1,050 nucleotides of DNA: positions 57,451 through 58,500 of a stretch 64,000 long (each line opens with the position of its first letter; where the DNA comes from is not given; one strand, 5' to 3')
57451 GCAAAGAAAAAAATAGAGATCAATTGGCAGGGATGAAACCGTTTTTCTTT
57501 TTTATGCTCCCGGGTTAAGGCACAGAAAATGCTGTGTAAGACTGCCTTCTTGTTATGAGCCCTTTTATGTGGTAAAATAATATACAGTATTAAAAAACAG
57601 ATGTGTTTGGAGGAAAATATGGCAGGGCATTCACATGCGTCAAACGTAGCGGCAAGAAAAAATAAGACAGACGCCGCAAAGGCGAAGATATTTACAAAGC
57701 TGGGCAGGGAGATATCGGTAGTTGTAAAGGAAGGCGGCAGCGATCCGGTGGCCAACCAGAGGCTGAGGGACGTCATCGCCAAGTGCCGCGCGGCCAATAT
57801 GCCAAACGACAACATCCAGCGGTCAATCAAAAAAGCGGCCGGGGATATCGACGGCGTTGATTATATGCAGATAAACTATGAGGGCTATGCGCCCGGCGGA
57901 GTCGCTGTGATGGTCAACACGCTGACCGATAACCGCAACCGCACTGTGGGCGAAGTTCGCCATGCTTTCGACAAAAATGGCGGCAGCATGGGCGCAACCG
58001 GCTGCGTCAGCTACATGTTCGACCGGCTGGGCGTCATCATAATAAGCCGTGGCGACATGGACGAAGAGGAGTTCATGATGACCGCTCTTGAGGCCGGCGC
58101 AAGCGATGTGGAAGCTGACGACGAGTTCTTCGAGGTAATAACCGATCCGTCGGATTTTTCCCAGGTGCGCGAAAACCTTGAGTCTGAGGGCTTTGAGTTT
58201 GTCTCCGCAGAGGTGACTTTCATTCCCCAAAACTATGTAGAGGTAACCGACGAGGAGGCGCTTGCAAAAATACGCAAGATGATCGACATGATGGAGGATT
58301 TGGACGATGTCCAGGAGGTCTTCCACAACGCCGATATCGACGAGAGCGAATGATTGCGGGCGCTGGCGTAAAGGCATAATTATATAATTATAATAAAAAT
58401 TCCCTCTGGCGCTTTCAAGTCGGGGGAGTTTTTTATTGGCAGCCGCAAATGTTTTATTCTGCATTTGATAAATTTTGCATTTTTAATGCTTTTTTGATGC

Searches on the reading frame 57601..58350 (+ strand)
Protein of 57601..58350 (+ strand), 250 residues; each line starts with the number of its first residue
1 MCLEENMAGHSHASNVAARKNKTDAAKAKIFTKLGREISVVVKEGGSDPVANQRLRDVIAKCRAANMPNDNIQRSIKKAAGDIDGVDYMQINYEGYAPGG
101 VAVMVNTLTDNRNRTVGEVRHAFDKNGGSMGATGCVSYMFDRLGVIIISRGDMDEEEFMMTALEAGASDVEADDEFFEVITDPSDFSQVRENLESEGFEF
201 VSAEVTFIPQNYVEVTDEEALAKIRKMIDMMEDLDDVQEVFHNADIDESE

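Call 8: search_protein_families(library=pfam, proteins=[window:57601-58350:+])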
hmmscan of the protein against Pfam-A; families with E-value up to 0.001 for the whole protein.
window:57601-58350:+ (250 aa): 2 families
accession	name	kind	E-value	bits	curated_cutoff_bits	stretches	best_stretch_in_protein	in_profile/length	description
PF01709.26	Transcrip_reg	-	8.6e-65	217.8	27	1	88-244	1-160/160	TACO1/YebC second and third domain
PF20772.2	TACO1_YebC_N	-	2.1e-28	99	36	1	11-81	1-72/73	TACO1/YebC protein N-terminal domain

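Call 9: search_protein_families(library=ncbifam, proteins=[window:57601-58350:+])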
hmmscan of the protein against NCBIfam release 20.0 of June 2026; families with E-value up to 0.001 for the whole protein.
window:57601-58350:+ (250 aa): 3 families
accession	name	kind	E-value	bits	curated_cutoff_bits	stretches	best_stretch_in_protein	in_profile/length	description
NF001030.0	PRK00110.1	equivalog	1.1e-99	333.1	243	1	7-248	1-238/245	YebC/PmpR family DNA-binding transcriptional regulator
TIGR01033.1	TIGR01033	subfamily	2.3e-92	309.1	208.75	1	7-244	1-237/238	YebC/PmpR family DNA-binding transcriptional regulator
NF009044.0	PRK12378.1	subfamily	1.3e-85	286.9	196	1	15-245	7-237/239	YebC/PmpR family DNA-binding transcriptional regulator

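Call 53: list_cluster_members(proteins=[P0055, window:57601-58350:+])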
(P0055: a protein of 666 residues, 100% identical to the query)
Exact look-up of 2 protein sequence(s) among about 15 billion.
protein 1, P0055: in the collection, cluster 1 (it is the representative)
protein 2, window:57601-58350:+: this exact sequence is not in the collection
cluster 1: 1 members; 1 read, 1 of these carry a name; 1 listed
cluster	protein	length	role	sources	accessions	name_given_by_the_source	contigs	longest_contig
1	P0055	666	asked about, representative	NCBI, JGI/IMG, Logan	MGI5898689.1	MAG: ATP-dependent DNA helicase RecG [Christensenellales bacterium] | ATP-dependent DNA helicase RecG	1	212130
